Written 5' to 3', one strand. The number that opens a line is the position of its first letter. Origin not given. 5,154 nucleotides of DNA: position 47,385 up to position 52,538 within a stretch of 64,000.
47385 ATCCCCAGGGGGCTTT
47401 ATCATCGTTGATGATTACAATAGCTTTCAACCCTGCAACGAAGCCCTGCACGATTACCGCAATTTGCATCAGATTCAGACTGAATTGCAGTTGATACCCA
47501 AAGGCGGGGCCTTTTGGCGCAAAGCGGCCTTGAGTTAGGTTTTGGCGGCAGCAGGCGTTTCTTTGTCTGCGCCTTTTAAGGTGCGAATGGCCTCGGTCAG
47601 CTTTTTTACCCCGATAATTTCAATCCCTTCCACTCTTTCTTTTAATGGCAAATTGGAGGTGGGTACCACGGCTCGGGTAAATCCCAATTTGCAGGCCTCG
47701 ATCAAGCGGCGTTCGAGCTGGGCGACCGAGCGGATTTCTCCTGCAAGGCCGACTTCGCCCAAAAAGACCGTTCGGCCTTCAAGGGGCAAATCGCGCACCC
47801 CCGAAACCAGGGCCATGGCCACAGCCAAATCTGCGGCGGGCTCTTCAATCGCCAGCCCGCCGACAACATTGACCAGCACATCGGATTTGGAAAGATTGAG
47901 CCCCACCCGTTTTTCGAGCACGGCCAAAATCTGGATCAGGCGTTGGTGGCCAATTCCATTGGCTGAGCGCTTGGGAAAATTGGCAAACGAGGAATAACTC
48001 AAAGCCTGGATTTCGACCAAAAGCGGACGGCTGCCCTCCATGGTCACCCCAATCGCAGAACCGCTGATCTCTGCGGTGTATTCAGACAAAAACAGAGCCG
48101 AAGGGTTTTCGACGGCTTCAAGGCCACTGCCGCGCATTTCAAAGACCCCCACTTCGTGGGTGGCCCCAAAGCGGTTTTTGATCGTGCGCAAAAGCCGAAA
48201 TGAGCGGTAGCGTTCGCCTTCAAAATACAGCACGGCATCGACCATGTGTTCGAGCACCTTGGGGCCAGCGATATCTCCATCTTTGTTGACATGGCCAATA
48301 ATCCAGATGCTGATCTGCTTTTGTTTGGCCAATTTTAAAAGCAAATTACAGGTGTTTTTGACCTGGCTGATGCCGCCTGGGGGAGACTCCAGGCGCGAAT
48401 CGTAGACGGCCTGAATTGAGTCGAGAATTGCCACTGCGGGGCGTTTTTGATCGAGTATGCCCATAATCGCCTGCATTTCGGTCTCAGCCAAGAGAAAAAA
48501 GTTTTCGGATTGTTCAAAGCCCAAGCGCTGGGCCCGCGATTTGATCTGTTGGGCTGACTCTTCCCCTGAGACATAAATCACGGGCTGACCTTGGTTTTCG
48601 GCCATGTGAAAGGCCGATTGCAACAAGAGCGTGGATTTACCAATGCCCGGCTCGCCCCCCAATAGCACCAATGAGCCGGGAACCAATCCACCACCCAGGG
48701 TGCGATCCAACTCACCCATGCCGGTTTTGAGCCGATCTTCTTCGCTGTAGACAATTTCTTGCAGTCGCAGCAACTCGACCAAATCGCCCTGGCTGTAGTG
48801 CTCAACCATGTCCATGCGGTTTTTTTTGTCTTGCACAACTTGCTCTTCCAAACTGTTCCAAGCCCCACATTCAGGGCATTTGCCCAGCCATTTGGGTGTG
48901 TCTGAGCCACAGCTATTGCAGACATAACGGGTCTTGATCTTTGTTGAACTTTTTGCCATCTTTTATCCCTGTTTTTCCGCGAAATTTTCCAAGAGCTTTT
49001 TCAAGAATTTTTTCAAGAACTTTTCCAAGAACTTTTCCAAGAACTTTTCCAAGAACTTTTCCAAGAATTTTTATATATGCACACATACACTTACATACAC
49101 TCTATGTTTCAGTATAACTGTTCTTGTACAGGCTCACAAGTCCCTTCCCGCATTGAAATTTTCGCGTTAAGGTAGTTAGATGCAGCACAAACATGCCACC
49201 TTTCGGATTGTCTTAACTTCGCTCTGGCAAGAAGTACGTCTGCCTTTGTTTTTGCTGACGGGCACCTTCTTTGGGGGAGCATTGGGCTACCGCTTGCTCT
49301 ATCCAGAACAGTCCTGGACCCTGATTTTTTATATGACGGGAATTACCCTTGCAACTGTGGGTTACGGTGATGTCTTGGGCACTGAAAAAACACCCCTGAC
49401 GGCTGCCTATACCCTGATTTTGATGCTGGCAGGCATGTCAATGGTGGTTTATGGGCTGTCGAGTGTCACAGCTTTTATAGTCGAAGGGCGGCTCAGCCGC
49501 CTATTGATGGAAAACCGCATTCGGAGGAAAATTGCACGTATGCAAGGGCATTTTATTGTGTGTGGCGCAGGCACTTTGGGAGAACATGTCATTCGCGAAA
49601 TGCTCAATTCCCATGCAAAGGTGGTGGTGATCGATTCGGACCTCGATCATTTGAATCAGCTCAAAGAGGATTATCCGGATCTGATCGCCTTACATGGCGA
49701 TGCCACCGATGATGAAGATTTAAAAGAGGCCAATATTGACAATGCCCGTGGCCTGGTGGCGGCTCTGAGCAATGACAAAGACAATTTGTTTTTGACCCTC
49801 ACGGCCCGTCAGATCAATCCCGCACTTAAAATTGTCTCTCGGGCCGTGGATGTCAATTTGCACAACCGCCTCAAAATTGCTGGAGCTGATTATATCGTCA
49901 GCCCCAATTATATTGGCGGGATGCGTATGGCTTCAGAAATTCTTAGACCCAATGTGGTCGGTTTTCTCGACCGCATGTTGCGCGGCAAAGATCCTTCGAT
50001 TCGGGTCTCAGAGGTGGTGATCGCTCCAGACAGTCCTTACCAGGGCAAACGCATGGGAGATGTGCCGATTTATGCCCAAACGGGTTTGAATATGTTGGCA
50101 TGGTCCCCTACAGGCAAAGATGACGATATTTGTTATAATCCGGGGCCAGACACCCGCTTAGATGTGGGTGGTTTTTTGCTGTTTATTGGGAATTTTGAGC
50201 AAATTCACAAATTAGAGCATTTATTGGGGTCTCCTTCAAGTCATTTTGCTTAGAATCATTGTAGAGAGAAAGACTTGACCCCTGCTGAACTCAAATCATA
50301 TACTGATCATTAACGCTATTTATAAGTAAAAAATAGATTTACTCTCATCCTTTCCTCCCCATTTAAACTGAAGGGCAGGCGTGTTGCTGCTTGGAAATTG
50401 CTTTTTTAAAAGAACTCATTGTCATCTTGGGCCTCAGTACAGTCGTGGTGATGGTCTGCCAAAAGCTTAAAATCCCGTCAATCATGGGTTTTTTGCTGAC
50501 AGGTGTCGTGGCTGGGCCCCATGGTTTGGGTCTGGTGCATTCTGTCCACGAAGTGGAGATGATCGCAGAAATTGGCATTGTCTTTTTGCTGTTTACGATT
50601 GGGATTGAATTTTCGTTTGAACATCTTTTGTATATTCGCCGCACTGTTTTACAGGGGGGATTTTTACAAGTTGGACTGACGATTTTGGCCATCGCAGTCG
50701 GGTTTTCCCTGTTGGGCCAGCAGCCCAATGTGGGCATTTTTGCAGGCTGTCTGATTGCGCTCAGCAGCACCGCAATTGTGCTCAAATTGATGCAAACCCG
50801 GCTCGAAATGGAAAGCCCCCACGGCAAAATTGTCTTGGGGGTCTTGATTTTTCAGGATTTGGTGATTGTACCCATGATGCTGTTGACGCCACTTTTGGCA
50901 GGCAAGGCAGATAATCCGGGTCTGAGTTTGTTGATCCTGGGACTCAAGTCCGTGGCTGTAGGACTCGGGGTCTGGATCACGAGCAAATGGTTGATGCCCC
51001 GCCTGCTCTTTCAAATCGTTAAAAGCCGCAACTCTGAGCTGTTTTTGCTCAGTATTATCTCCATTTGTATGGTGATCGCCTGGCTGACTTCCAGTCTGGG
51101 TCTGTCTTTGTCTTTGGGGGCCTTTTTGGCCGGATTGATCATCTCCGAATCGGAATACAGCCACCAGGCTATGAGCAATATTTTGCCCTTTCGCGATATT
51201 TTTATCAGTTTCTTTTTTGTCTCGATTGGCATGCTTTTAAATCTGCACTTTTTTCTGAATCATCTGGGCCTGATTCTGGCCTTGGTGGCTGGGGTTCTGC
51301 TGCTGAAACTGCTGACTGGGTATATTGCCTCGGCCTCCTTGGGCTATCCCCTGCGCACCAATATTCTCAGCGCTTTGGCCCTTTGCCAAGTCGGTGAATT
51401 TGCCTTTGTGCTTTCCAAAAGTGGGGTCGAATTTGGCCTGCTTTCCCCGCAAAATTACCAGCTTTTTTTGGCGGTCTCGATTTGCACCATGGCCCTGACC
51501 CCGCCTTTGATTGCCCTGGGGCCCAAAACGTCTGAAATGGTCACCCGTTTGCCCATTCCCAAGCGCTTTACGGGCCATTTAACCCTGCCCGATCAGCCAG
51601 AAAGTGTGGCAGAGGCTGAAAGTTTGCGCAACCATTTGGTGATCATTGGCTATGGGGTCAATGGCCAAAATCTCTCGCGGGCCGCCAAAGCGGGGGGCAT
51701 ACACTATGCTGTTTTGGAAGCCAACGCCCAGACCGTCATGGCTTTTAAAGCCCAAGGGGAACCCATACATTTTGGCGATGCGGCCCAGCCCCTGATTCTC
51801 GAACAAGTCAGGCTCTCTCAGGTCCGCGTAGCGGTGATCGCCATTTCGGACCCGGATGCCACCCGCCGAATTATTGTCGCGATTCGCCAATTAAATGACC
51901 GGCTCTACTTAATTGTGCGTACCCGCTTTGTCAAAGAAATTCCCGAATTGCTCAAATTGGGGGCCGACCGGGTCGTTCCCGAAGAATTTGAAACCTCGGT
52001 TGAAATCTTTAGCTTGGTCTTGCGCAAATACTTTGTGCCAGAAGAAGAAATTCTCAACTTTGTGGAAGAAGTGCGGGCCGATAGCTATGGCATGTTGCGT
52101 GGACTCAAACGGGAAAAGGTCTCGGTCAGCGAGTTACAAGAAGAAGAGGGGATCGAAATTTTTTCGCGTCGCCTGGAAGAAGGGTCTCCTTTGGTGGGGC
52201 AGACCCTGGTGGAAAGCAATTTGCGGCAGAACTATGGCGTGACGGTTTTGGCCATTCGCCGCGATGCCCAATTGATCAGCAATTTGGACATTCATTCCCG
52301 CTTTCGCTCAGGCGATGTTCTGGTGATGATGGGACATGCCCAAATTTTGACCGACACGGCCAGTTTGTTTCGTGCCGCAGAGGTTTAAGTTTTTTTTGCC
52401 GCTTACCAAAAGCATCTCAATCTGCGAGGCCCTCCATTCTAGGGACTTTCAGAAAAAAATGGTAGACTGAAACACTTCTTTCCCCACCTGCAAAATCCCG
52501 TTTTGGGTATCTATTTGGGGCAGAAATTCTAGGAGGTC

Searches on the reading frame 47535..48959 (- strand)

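Call 11: search_protein_families(library=pfam, proteins=[window:47535-48959:-], max_evalue=0.00001)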
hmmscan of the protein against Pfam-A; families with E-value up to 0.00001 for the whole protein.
window:47535-48959:- (474 aa): 5 families
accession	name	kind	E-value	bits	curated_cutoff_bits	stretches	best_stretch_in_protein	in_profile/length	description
PF06745.19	ATPase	-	4.6e-18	65.9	26.6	1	78-149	2-73/231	KaiC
PF13481.12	AAA_25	-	1.6e-15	57.7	27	1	86-229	23-195/195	AAA domain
PF18073.7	Zn_ribbon_LapB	-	4.7e-13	49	25.7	1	12-39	1-28/28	Rubredoxin metal binding domain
PF13541.12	ChlI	-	9.2e-11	42.1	27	1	350-436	35-121/121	Subunit ChlI of Mg-chelatase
PF03796.21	DnaB_C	-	4.4e-09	36.5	27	1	77-143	2-67/255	DnaB-like helicase C terminal domain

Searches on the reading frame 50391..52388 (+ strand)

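Call 11: search_protein_families(library=pfam, proteins=[window:50391-52388:+], max_evalue=0.00001)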
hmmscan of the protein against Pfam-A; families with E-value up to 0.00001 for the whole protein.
window:50391-52388:+ (665 aa): 3 families
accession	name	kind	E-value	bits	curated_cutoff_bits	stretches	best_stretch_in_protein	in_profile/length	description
PF00999.27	Na_H_Exchanger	-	7.2e-61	206.6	26.2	1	17-373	5-373/375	Sodium/hydrogen exchanger, transmembrane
PF02254.24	TrkA_N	-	1.1e-16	61.6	23.8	1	417-529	2-114/116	TrkA-N domain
PF02080.26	TrkA_C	-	1.4e-12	47.8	27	1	592-660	3-70/71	TrkA-C domain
